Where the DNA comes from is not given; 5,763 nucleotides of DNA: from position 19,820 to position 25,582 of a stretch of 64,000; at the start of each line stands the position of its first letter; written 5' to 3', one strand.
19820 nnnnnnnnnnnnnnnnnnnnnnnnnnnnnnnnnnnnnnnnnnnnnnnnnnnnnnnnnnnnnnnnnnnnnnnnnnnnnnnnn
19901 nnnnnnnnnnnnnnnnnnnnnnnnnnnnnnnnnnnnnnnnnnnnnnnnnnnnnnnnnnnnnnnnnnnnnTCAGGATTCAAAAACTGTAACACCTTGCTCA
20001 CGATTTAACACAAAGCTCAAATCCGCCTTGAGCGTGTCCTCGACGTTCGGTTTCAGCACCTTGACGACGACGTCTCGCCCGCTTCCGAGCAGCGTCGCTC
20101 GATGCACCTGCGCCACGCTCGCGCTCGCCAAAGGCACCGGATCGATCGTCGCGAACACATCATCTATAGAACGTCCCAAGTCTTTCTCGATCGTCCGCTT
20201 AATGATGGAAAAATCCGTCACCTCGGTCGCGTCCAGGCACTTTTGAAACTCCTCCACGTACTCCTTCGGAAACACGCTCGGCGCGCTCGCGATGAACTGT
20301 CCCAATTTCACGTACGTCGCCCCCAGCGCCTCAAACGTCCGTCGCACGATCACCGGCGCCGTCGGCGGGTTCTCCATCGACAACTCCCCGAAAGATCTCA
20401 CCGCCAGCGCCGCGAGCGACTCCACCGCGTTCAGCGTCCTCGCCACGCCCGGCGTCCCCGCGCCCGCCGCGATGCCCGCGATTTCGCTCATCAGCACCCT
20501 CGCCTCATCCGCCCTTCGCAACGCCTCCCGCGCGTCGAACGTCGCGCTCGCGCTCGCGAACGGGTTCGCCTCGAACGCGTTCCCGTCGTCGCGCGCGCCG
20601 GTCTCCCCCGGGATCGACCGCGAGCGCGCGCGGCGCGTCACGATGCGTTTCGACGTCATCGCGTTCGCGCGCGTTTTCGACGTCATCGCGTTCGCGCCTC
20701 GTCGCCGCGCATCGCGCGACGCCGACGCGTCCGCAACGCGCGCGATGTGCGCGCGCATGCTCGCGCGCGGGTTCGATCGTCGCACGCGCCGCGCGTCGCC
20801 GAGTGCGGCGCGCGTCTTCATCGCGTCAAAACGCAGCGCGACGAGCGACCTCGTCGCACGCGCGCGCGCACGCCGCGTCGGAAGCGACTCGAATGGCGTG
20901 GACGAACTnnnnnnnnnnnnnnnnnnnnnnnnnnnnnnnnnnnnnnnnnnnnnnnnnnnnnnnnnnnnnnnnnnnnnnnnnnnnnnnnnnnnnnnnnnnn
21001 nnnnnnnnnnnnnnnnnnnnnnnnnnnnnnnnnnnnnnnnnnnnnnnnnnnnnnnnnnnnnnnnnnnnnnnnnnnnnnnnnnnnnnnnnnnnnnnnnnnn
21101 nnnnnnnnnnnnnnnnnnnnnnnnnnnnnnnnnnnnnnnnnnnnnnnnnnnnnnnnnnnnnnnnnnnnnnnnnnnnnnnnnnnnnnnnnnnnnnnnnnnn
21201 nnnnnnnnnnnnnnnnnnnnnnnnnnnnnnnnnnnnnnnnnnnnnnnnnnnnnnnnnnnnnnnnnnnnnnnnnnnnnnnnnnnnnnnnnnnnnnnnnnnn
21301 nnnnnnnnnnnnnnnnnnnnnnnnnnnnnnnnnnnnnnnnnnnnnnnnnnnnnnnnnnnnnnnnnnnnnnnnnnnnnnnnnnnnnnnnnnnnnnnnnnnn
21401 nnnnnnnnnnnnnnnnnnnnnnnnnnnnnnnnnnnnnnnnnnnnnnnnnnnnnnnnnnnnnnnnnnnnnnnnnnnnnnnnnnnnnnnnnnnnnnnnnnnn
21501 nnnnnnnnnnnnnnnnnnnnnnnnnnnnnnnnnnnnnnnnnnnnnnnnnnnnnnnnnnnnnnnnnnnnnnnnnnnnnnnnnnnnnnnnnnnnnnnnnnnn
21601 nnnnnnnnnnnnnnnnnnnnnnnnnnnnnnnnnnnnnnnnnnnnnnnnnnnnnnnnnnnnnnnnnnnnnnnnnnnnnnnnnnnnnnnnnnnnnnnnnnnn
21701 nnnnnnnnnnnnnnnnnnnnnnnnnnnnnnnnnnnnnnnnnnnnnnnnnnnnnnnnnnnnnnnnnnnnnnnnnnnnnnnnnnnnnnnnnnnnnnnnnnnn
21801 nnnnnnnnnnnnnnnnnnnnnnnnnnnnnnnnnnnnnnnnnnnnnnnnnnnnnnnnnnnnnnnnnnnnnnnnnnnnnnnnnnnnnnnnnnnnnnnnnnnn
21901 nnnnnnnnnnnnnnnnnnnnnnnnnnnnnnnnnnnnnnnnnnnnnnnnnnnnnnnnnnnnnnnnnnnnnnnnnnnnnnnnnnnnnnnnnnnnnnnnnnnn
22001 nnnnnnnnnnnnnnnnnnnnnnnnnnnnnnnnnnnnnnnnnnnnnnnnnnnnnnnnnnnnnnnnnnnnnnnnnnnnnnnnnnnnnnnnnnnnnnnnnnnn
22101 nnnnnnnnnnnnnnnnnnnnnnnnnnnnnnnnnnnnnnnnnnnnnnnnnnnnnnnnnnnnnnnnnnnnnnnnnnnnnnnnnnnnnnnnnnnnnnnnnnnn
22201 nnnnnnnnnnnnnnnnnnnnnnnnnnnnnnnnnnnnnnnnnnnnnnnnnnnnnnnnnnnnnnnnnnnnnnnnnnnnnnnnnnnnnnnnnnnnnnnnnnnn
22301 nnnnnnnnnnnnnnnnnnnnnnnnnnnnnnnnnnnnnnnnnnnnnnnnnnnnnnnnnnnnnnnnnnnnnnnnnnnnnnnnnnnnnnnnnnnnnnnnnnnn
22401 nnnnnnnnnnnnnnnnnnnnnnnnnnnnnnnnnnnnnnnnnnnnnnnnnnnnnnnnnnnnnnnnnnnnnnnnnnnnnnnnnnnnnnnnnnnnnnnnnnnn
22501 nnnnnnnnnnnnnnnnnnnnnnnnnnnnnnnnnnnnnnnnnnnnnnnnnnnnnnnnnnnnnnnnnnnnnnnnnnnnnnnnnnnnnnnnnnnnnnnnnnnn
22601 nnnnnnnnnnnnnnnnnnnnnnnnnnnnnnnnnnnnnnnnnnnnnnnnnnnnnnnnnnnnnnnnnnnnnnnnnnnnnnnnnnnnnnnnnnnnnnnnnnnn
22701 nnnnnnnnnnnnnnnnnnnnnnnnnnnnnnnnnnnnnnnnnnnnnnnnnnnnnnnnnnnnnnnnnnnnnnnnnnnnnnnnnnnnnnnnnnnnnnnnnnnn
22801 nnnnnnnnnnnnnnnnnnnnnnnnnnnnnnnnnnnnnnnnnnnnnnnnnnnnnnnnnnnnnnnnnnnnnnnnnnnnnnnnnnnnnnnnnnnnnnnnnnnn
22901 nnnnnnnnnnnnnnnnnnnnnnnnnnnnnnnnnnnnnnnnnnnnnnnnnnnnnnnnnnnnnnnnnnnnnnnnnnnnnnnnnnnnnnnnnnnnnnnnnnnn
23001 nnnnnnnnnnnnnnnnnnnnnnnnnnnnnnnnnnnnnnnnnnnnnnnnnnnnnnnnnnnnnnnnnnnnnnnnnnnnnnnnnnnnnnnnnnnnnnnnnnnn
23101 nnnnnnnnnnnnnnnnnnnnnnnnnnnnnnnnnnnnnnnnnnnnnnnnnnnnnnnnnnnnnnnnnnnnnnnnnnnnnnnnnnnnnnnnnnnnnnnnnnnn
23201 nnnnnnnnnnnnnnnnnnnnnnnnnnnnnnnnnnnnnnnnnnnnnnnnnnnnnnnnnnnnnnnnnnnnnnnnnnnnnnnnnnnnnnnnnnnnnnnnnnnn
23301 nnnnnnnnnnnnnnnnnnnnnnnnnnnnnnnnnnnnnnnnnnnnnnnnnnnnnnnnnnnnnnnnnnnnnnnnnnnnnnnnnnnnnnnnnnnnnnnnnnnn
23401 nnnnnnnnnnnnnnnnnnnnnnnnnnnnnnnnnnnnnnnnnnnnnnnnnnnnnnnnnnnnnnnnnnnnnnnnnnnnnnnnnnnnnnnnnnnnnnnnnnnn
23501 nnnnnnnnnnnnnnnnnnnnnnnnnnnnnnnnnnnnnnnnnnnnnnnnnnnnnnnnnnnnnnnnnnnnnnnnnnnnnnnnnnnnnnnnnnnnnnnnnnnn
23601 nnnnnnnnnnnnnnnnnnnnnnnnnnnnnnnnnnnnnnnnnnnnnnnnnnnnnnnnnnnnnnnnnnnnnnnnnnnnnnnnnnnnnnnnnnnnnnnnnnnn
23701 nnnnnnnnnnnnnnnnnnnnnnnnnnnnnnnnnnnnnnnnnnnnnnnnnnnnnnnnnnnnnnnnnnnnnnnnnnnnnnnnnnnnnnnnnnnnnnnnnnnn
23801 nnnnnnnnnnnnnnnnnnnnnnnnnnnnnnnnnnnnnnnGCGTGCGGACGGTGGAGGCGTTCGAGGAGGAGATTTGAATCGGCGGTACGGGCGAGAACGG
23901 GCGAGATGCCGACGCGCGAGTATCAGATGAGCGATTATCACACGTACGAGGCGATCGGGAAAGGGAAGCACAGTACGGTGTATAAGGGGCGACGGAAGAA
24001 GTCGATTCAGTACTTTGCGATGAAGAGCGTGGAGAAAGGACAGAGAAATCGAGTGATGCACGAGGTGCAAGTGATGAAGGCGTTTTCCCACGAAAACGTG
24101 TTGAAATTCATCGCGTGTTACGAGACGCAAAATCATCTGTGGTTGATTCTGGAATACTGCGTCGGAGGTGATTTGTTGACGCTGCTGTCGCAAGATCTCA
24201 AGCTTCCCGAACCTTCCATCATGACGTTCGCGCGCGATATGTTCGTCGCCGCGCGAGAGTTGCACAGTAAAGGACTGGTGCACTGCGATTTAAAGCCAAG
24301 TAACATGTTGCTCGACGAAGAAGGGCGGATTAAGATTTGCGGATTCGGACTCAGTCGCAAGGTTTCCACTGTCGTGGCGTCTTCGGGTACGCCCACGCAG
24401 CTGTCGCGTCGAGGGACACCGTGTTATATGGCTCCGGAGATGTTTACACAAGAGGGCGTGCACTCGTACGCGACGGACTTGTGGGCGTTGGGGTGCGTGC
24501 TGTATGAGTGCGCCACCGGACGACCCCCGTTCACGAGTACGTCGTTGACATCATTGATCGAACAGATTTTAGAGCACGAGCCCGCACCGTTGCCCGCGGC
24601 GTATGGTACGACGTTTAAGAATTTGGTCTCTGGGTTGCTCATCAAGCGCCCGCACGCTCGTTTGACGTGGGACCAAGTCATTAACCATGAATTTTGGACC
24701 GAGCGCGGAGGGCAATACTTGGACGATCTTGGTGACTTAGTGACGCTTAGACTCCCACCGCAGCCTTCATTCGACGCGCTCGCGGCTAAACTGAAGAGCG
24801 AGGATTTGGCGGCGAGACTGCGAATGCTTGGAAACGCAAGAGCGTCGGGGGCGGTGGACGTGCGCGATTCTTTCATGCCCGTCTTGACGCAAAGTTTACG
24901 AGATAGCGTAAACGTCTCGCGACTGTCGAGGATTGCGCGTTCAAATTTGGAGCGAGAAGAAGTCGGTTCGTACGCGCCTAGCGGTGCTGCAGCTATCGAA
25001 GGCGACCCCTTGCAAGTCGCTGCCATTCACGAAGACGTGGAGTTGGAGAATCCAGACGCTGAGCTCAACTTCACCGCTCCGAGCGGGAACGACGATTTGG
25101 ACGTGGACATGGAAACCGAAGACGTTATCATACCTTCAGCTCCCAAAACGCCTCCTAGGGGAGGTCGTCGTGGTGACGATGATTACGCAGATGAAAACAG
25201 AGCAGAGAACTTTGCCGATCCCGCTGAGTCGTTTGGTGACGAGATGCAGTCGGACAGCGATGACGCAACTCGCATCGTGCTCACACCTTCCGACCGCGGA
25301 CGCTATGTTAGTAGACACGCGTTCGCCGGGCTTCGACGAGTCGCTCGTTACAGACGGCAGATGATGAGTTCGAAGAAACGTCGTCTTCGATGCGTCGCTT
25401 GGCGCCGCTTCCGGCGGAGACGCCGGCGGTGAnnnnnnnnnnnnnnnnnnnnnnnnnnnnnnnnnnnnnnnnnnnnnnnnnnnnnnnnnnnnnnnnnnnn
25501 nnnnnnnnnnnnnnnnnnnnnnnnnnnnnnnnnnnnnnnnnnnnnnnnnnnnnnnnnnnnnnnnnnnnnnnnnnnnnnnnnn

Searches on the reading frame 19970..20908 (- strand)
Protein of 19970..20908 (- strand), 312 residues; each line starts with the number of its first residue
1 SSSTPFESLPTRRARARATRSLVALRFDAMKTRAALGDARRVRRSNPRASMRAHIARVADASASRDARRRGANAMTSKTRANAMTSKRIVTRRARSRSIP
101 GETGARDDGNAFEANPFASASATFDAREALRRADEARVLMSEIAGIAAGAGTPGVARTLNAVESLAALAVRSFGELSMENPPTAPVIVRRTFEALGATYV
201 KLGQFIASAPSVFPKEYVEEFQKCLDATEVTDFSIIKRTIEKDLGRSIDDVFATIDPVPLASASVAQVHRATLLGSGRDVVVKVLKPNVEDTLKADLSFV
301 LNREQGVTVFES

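Call 20: search_protein_families(library=pfam, proteins=[window:19970-20908:-], max_evalue=0.001)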
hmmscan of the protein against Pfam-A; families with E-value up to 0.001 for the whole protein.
window:19970-20908:- (312 aa): 1 family
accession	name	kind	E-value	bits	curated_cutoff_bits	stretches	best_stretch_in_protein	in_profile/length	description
PF03109.22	ABC1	-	1.5e-19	70.5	22.9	1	227-299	5-76/244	ABC1 atypical kinase-like domain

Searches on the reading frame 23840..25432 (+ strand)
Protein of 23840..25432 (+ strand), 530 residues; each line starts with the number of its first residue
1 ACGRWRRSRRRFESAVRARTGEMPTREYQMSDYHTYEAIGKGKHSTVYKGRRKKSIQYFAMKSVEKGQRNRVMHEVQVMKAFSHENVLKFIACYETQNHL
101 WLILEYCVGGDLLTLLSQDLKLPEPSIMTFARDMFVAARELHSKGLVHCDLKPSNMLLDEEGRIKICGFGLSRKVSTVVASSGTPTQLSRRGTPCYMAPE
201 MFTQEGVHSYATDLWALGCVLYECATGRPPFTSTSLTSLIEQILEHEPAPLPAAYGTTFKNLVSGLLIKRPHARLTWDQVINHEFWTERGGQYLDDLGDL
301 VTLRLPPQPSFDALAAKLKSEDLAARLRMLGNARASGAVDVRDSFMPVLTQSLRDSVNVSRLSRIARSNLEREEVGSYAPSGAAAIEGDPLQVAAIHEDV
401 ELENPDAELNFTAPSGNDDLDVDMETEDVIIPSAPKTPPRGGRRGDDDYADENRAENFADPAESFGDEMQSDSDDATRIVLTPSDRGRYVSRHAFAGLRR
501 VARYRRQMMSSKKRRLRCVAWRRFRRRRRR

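Call 20: search_protein_families(library=pfam, proteins=[window:23840-25432:+], max_evalue=0.001)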
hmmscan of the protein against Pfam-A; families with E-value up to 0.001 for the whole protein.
window:23840-25432:+ (530 aa): 4 families
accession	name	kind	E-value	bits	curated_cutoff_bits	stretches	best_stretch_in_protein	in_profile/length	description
PF00069.31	Pkinase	-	3e-60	204.3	31.7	1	33-285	1-262/263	Protein kinase domain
PF07714.23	PK_Tyr_Ser-Thr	-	1.8e-39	136.1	23.1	1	35-282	3-256/258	Protein tyrosine and serine/threonine kinase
PF14531.12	Kinase-like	-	8.2e-09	35.6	25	1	138-240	158-260/289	Kinase-like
PF03109.22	ABC1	-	1.8e-06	27.8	22.9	1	96-176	139-218/244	ABC1 atypical kinase-like domain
